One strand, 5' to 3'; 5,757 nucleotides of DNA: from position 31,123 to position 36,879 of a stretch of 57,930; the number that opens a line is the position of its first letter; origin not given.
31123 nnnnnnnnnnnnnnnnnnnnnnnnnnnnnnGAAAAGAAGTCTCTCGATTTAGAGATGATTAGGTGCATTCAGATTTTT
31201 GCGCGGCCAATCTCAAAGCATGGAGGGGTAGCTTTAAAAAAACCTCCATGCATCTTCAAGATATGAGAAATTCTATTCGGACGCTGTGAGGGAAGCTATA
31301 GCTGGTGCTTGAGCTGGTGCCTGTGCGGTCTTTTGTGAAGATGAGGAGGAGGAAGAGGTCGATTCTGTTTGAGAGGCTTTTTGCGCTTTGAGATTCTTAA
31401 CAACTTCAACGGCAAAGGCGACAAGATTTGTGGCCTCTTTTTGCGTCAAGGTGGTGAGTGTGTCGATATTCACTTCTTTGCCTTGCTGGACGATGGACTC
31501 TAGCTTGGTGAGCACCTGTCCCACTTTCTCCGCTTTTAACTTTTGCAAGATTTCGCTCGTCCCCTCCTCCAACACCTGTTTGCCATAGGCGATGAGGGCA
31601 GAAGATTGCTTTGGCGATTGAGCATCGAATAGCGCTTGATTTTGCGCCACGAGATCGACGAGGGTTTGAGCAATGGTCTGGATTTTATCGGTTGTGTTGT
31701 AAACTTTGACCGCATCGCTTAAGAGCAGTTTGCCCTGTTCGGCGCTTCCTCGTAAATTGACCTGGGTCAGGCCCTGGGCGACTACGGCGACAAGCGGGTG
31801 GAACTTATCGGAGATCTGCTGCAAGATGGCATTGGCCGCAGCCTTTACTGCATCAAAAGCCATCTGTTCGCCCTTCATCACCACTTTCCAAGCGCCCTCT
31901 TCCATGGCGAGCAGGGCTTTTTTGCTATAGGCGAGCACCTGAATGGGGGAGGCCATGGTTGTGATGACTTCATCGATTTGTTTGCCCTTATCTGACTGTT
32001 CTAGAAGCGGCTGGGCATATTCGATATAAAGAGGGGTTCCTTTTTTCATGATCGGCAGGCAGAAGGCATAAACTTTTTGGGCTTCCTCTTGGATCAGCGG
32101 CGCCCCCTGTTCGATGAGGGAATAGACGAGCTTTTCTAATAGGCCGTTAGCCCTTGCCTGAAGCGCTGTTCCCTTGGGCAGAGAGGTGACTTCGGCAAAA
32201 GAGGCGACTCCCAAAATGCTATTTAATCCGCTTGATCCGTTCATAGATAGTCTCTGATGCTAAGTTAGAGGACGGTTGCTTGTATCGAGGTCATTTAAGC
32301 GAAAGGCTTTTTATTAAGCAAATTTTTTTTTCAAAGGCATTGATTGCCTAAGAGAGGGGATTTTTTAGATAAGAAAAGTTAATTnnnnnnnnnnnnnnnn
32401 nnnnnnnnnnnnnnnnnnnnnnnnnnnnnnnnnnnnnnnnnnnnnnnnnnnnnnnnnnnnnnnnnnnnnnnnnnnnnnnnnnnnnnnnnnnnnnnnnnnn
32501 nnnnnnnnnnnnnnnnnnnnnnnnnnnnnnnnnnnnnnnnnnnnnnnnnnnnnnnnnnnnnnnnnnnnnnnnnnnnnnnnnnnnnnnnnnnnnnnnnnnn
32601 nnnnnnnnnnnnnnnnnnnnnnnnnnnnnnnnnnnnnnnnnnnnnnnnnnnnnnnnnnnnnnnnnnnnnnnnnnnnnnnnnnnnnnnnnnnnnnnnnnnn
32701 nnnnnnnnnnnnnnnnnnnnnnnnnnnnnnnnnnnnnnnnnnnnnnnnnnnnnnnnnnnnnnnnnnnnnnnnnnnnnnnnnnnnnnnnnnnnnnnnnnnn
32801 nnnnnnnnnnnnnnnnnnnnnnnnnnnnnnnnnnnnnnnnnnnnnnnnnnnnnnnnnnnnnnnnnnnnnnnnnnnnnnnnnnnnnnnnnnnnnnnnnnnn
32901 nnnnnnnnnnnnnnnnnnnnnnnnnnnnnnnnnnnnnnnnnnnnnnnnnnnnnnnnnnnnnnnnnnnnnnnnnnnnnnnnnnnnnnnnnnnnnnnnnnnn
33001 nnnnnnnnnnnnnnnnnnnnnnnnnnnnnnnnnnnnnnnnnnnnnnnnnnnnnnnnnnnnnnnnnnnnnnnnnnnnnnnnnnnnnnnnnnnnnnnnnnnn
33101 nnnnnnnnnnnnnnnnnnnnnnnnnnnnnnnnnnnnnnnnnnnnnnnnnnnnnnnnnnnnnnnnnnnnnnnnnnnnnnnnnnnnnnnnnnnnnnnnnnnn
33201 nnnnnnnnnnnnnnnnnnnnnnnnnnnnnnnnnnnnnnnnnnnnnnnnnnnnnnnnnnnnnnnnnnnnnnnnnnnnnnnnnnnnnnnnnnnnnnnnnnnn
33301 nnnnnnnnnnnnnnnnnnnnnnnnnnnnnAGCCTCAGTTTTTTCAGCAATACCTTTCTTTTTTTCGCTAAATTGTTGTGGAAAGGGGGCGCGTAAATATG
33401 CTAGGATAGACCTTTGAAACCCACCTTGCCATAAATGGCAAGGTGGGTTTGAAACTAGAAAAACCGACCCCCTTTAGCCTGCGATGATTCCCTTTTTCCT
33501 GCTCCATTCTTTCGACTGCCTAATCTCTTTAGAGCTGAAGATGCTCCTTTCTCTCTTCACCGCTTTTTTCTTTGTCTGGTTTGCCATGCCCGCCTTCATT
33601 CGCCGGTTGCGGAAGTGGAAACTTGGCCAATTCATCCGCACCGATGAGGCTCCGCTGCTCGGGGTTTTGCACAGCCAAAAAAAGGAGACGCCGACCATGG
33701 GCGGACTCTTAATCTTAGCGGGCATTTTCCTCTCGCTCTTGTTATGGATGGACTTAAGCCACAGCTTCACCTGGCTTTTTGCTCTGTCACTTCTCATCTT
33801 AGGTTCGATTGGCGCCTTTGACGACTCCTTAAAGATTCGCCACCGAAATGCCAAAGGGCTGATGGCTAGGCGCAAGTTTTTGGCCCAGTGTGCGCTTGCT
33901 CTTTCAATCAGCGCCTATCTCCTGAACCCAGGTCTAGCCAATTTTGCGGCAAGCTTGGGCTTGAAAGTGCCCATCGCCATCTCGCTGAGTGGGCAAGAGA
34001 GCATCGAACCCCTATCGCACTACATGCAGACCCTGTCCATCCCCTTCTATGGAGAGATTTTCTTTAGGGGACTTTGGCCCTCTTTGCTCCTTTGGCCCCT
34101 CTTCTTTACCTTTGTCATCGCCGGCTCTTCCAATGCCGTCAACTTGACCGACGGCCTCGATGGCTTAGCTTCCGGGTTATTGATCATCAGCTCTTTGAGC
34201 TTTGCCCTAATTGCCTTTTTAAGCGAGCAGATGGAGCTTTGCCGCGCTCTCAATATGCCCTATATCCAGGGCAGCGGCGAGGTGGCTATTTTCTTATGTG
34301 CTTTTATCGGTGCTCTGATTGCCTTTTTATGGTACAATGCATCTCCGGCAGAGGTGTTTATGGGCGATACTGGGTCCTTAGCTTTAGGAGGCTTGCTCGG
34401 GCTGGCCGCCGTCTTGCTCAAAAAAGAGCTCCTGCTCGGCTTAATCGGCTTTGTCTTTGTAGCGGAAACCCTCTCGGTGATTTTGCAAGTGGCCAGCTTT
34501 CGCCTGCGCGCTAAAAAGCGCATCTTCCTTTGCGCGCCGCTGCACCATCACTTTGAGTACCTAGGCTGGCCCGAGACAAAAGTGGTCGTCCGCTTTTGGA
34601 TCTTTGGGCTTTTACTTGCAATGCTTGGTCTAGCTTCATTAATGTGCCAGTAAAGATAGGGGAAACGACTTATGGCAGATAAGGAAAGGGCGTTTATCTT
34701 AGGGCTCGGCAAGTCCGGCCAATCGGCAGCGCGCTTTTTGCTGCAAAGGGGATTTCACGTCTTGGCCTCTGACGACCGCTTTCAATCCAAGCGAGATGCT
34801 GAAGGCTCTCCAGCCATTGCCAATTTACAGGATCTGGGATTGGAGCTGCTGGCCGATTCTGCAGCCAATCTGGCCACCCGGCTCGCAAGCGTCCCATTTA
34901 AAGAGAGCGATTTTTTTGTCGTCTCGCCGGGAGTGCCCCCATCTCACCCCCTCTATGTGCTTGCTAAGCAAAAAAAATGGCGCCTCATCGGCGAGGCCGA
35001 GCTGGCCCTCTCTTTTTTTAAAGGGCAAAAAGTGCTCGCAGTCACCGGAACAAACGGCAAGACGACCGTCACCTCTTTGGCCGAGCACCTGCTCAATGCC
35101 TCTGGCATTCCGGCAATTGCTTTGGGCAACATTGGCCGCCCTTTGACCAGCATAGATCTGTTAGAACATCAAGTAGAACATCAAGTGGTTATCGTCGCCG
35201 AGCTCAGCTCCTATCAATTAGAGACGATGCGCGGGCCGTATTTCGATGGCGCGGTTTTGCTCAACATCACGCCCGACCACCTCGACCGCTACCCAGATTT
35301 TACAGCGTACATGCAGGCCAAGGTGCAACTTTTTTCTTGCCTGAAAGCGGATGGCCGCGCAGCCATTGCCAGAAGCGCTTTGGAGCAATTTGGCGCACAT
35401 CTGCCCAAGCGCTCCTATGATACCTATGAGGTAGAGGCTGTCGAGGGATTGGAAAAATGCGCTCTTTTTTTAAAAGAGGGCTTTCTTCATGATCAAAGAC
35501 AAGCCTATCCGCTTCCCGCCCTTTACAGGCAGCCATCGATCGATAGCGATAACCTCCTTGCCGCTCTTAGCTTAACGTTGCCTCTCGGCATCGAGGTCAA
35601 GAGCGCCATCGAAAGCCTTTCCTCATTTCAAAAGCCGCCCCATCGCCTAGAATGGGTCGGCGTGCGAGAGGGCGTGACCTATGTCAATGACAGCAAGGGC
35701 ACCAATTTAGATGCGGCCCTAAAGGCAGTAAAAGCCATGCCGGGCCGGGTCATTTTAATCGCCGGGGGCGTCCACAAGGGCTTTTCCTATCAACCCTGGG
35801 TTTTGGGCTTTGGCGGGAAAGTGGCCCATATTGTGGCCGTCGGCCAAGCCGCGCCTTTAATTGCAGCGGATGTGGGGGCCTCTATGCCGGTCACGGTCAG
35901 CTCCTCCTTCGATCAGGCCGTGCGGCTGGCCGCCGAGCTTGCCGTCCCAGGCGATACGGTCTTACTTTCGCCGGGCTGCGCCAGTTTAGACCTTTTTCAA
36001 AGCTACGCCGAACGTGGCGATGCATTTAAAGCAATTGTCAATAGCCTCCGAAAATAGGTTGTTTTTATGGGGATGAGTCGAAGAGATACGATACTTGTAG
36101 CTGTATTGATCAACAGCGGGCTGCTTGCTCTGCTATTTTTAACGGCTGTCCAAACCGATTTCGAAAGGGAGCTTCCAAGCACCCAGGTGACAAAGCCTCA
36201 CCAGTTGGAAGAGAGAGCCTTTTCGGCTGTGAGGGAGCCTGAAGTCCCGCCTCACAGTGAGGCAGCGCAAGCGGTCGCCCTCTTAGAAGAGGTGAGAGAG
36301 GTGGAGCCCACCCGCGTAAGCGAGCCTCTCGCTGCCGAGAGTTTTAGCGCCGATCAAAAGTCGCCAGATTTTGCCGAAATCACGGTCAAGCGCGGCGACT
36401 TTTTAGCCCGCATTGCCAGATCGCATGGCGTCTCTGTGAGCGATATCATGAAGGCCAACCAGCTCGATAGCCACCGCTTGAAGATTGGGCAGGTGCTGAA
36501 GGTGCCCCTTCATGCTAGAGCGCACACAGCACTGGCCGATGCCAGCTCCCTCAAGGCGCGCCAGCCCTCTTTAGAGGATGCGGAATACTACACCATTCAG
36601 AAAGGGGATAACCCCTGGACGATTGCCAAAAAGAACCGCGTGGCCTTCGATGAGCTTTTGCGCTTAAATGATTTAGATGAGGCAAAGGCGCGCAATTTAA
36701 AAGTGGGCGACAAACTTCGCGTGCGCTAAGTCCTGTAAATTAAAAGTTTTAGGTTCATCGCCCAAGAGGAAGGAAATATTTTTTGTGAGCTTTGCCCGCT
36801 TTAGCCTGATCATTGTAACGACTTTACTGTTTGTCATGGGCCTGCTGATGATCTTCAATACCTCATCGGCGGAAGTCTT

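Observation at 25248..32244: Six-gene island built on a repeated uncharacterised helical module, an Inc-like LRR protein and a secreted lipocalin-like protein (best candidate for a novel system)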

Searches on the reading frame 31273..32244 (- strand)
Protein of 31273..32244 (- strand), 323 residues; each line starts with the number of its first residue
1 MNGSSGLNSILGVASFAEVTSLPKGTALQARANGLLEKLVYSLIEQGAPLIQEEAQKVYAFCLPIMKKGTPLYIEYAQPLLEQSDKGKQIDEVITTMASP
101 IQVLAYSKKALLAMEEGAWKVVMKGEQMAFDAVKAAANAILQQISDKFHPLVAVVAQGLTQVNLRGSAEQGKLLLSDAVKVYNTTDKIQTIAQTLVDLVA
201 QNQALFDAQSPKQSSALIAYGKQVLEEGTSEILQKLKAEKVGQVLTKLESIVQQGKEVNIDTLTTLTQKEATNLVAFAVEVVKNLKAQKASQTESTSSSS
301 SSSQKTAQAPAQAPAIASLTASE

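Call 7: search_protein_families(library=pfam, proteins=[window:31273-32244:-], max_evalue=1)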
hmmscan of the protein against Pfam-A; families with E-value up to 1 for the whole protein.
window:31273-32244:- (323 aa): 3 families
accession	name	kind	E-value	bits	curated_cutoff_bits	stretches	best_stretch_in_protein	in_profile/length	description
PF05394.16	AvrB_AvrC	-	0.0086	15.8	23.2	1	129-265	119-254/326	Avirulence protein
PF25464.1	DUF7900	-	0.13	13.3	27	0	270-299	12-41/97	Domain of unknown function (DUF7900)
PF07483.16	W_rich_C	-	0.16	12.5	26.2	1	197-244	2-49/105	Tryptophan-rich Synechocystis species C-terminal domain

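Call 14: search_protein_families(library=ncbifam, proteins=[window:31273-32244:-], max_evalue=1)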
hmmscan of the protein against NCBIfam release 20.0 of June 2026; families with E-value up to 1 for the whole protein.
window:31273-32244:- (323 aa): 1 family
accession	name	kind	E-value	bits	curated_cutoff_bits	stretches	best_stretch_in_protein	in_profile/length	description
TIGR03713.1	acc_sec_asp1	equivalog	0.021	14.1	136.1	1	160-299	259-392/519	accessory Sec system protein Asp1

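Call 73: search_solved_structures(query=window:31273-32244:-, max_evalue=1)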
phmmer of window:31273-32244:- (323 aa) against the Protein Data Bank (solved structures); distinct sequences matched with E-value up to 1: 15.
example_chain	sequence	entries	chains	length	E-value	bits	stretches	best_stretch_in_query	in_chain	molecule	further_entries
4f2o_A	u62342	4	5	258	0.015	18.1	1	33-149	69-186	Glutamate receptor 3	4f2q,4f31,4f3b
3en3_A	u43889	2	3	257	0.041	16.7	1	33-151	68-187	Glutamate receptor 4,Glutamate receptor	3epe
3fas_A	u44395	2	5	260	0.049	16.4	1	33-150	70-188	Glutamate receptor 4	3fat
3kei_A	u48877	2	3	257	0.051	16.3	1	33-151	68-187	Glutamate receptor 4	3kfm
4f22_A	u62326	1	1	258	0.06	16.1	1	33-149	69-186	Glutamate receptor 3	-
3m3f_A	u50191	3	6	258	0.09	15.5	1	33-149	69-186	Glutamate receptor 3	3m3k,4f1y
3lsw_A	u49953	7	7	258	0.091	15.5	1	33-149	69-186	GluA2 S1S2 domain | GluA3 S1S2 domain | Glutamate receptor 3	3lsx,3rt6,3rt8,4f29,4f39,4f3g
3dln_A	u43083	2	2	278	0.11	15.3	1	33-149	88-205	Glutamate receptor 3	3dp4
7dgy_A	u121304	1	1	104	0.34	13.6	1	76-163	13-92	de novo designed protein H4C2R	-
4yu0_A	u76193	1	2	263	0.78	12.5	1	33-150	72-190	Glutamate receptor 2,Glutamate receptor 2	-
3b6q_A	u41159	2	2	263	0.83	12.4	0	33-144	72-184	Glutamate receptor 2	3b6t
3b6w_A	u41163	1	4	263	0.85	12.3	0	33-148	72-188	Glutamate receptor 2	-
3tdj_A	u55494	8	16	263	0.88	12.3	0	33-148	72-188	Glutamate receptor 2 | Glutamate receptor 2,Glutamate receptor 2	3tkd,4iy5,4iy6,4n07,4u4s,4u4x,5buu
5elv_A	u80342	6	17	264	0.89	12.3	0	33-148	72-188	Glutamate receptor 2,Glutamate receptor 2 | Glutamate receptor 2, | Glutamate receptor 2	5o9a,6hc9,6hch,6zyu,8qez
1lb8_A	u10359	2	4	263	0.89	12.3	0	33-148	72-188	Glutamate receptor 2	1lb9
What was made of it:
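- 31273..32244 (-): Gene F, 323 aa. It is an Ala/Gln/Lys-rich orphan with a C-terminal S7 run and an (AQAP)2 tail. It is unrelated to the A/C/E family. Only noise-level family and PDB hits (calls 7, 14, 73).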

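Call 88: search_protein_families(library=padloc, proteins=[window:31273-32244:-], max_evalue=0.01)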
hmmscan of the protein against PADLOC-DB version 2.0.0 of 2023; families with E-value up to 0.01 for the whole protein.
window:31273-32244:- (323 aa): 0 families

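Call 89: search_protein_families(library=phrogs, proteins=[window:31273-32244:-], max_evalue=0.01)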
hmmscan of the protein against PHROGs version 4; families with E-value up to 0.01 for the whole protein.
window:31273-32244:- (323 aa): 0 families

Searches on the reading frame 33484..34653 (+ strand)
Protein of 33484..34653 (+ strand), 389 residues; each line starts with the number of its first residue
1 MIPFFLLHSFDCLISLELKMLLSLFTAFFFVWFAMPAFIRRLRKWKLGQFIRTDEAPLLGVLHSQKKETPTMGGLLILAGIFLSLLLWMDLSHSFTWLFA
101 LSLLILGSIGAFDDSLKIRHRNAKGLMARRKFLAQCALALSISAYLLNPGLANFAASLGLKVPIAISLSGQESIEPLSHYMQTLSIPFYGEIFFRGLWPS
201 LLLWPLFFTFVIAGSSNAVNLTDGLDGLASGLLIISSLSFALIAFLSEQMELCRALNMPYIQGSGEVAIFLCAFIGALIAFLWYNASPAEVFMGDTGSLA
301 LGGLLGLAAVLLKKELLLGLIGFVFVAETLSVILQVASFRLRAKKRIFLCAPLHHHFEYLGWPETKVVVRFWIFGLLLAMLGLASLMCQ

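Call 35: search_protein_families(library=ncbifam, proteins=[window:33484-34653:+], max_evalue=0.00001)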
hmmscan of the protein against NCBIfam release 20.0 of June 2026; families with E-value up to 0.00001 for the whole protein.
window:33484-34653:+ (389 aa): 3 families
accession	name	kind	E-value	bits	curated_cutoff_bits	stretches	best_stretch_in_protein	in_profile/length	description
TIGR00445.1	mraY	equivalog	4.5e-95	318.8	192.05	1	33-386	3-318/321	phospho-N-acetylmuramoyl-pentapeptide-transferase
NF053644.1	MraY_archaea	equivalog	3e-34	118.8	450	1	200-383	179-340/340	pseudomurein biosynthesis MraY family phospho-N-acetylmuramoyl-pentapeptide-transferase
TIGR02380.1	ECA_wecA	exception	1.8e-07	30.6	326.05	0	179-384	106-307/346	UDP-N-acetylglucosamine--undecaprenyl-phosphate N-acetylglucosaminephosphotransferase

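Call 37: find_related_loci(query=window:33484-34653:+, collection=genome_contigs, flank=10000)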
Query window:33484-34653:+ (389 aa) in genome_contigs; peptide patterns used: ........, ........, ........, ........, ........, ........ (x = any residue, [..] = any of these).
599 stretches matched a pattern (row limit reached: there are more); 591 encode a relative of the query (tblastn E <= 1e-3); the best 80 are kept; 80 distinct loci.
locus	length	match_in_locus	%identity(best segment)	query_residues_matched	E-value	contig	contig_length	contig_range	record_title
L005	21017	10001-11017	52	36-389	1e-109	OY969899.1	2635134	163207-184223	MAG: Parachlamydiales bacterium isolate MFD00082.bin.c.1 genome assembly, chromosome: 1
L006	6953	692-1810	49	19-389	3e-106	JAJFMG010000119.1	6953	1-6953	MAG: Chlamydiae bacterium isolate OFTM164 OFTM164_118, whole genome shotgun sequence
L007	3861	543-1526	46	26-386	2e-89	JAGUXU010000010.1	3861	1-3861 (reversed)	MAG: Candidatus Omnitrophota bacterium isolate DeMMO4_7 c_000000011532, whole genome shotgun sequence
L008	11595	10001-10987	45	23-386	1e-86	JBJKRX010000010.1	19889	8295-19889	MAG: Nitrospirota bacterium isolate Bin_69 S1Ck127_1905071_flag_1_multi_9.0000_len_19889, whole genome shotgun sequence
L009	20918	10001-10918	46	48-389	8e-87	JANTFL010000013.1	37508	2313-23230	MAG: Sediminispirochaeta sp. isolate bin10011 c_000000000627, whole genome shotgun sequence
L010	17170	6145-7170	43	9-386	7e-87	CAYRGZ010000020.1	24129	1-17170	MAG TPA_asm: uncultured Desulfobulbia bacterium isolate binchicken_co172_12 genome assembly, contig: NODE_1529_length_24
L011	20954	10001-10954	47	36-386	3e-86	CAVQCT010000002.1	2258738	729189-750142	MAG: uncultured candidate division Zixibacteria bacterium isolate MFD02416.bin.1.319 genome assembly, contig: contig_146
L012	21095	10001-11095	44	4-386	7e-86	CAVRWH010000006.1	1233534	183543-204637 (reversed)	MAG: uncultured Acidobacteriaceae bacterium isolate MFD05502.bin.1.70 genome assembly, contig: contig_4408, whole genome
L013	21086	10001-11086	43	1-386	1e-85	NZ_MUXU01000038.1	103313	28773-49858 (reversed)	Moraxella caviae strain CCUG 355 355T_ctg_0000038, whole genome shotgun sequence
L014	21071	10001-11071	44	5-380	1e-85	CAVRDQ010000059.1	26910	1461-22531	MAG: uncultured Acidobacteriota bacterium isolate MFD04752.bin.1.81 genome assembly, contig: contig_176530, whole genome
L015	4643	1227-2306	44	9-386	2e-85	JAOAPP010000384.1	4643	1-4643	MAG: Bryobacterales bacterium isolate RYN_17 scaffold_3376126, whole genome shotgun sequence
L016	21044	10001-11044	43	8-389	4e-85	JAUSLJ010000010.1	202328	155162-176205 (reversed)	MAG: Agitococcus sp. isolate E19_concoct.bin.145 E19_k141_304685, whole genome shotgun sequence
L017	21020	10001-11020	42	10-386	4e-85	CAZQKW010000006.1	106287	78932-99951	MAG TPA_asm: uncultured Thermodesulfobacteriota bacterium isolate binchicken_co107_87 genome assembly, contig: NODE_418_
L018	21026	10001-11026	41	9-386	1e-84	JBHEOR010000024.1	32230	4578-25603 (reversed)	MAG: Desulfopila sp. isolate S6_bin.40.strict S6_NODE_24, whole genome shotgun sequence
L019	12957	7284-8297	44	23-386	2e-84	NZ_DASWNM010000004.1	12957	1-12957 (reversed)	MAG: Longimicrobium sp. isolate SMAG_U3414 k141_565518, whole genome shotgun sequence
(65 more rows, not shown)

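Call 56: search_protein_families(library=ncbifam, proteins=[L005:8607-9875:+], max_evalue=1e-20)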
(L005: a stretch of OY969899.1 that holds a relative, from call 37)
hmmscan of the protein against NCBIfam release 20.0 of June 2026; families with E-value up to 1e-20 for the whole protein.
L005:8607-9875:+ (423 aa): 7 families
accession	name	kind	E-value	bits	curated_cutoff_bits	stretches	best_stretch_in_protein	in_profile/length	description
TIGR01143.1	murF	subfamily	1.2e-101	340.7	288.6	1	10-422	1-417/418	UDP-N-acetylmuramoyl-tripeptide--D-alanyl-D-alanine ligase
NF008896.0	PRK11929.1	equivalog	1.8e-77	261.1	1023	1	8-422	530-955/965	bifunctional UDP-N-acetylmuramoyl-L-alanyl-D-glutamate--2,6-diaminopimelate ligase MurE/UDP-N-acetylmuramoyl-tripeptide--D-alanyl-D-alanine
NF008897.0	PRK11930.1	equivalog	2.6e-52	177.9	804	1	5-419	24-449/822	bifunctional UDP-N-acetylmuramoyl-tripeptide:D-alanyl-D-alanine ligase/alanine racemase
NF008041.0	PRK10773.1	equivalog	7.8e-50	169.9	551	1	6-420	25-444/453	UDP-N-acetylmuramoyl-tripeptide--D-alanyl-D-alanine ligase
NF010693.0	PRK14093.1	equivalog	2.7e-44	151.7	544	1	9-191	32-215/479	UDP-N-acetylmuramoylalanyl-D-glutamyl-2,6-diaminopimelate--D-alanyl-D-alanine ligase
TIGR01087.1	murD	equivalog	3.1e-24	85.8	211.95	1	65-408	91-415/441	UDP-N-acetylmuramoyl-L-alanine--D-glutamate ligase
TIGR01085.1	murE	subfamily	2.3e-21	76.2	257.3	0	7-108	6-109/472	UDP-N-acetylmuramyl-tripeptide synthetase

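Call 71: search_protein_families(library=pfam, proteins=[L005:8049-8375:-, L005:7368-7751:-], max_evalue=0.01)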
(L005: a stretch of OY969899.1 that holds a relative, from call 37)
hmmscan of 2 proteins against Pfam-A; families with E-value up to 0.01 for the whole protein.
L005:8049-8375:- (108 aa): 0 families

L005:7368-7751:- (127 aa): 0 families

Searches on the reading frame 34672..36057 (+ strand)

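Call 35: search_protein_families(library=ncbifam, proteins=[window:34672-36057:+], max_evalue=0.00001)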
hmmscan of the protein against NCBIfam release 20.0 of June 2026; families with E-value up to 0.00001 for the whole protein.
window:34672-36057:+ (461 aa): 18 families
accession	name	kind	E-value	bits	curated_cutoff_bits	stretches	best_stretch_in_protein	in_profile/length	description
TIGR01087.1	murD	equivalog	1.3e-109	367.2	211.95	1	8-457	3-440/441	UDP-N-acetylmuramoyl-L-alanine--D-glutamate ligase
NF001124.0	PRK00139.1-2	equivalog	1.5e-21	76.7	476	1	111-365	99-384/500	UDP-N-acetylmuramoyl-L-alanyl-D-glutamate--2,6-diaminopimelate ligase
NF008896.0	PRK11929.1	equivalog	2e-20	72.3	1023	1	119-233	112-244/965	bifunctional UDP-N-acetylmuramoyl-L-alanyl-D-glutamate--2,6-diaminopimelate ligase MurE/UDP-N-acetylmuramoyl-tripeptide--D-alanyl-D-alanine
TIGR01082.1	murC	equivalog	3.8e-20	72.4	335.1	1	8-356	3-340/449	UDP-N-acetylmuramate--L-alanine ligase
NF001126.0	PRK00139.1-4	equivalog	3e-19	68.9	373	1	118-365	103-375/486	UDP-N-acetylmuramoyl-L-alanyl-D-glutamate--2,6-diaminopimelate ligase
TIGR01085.1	murE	subfamily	1.1e-18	67.4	257.3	1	110-365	72-365/472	UDP-N-acetylmuramyl-tripeptide synthetase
TIGR01143.1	murF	subfamily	5.6e-17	61.8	288.6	1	117-365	73-332/418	UDP-N-acetylmuramoyl-tripeptide--D-alanyl-D-alanine ligase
NF053645.1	pMurC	equivalog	8.3e-17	61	560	1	13-225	8-214/492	pseudomurein biosynthesis peptide ligase pMurC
NF053646.1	pMurD1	equivalog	8.5e-15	54.3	610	1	8-342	4-335/465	pseudomurein biosynthesis peptide ligase pMurD1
NF053647.1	pMurD2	equivalog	2.2e-14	53.2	550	1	7-221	3-204/405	pseudomurein biosynthesis peptide ligase pMurD2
NF010628.0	PRK14022.1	equivalog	1.3e-13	50.5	536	1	120-363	112-372/483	UDP-N-acetylmuramoyl-L-alanyl-D-glutamate--L-lysine ligase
NF001123.0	PRK00139.1-1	equivalog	4.7e-13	48.6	586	1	119-226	107-232/493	UDP-N-acetylmuramoyl-L-alanyl-D-glutamate--2,6-diaminopimelate ligase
NF011171.0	PRK14573.1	equivalog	1.3e-09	36.5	1015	1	7-356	7-339/809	bifunctional UDP-N-acetylmuramate--L-alanine ligase/D-alanine--D-alanine ligase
NF008041.0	PRK10773.1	equivalog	7.9e-09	34.8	551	0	120-233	101-218/453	UDP-N-acetylmuramoyl-tripeptide--D-alanyl-D-alanine ligase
NF001130.0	PRK00139.2-4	equivalog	6.7e-08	31.7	715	0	173-221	183-235/516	UDP-N-acetylmuramoyl-L-alanyl-D-glutamate--2,6-diaminopimelate ligase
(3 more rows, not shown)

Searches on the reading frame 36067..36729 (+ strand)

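Call 35: search_protein_families(library=ncbifam, proteins=[window:36067-36729:+], max_evalue=0.00001)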
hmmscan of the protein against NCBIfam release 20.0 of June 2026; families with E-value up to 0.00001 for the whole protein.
window:36067-36729:+ (220 aa): 11 families
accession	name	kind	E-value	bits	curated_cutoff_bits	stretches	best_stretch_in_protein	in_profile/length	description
NF042931.1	SAG1386_EF1546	equivalog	2.5e-17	63.4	80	2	160-220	97-158/158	SAG1386/EF1546 family surface-associated protein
NF008050.0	PRK10783.1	equivalog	2.9e-14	52.2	508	1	95-217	336-445/457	murein transglycosylase D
NF004974.0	PRK06347.1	equivalog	1.1e-13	51.1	701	1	100-219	403-523/592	1,4-beta-N-acetylmuramoylhydrolase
NF040883.1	amid_act_ActS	equivalog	1.4e-12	47.4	375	1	102-159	33-92/242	amidase activator ActS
NF041208.1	celldiv_DipM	equivalog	4.7e-11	42.6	740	1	103-167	184-247/419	cell division endopeptidase DipM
NF050804.1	CellDivDipMCaul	equivalog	1.5e-10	40.5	900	1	30-150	60-182/634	cell division endopeptidase DipM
NF010723.1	PRK14125.1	equivalog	1.2e-09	38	60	0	94-148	24-86/87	cell division suppressor protein YneA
TIGR02899.1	spore_safA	subfamily_domain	3.1e-09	36.6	67.85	0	177-201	1-25/44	SafA/ExsA family spore coat assembly protein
NF047755.1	LIC_10271_M23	exception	8.2e-09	35.5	180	0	168-219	20-69/207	LIC_10271 family cell wall hydrolase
NF010495.0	PRK13914.1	equivalog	2.7e-07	29.9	647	1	65-173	162-267/481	invasion associated endopeptidase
NF008399.0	PRK11198.1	equivalog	2.2e-06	28.2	134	0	169-190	92-113/149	peptidoglycan-binding protein LysM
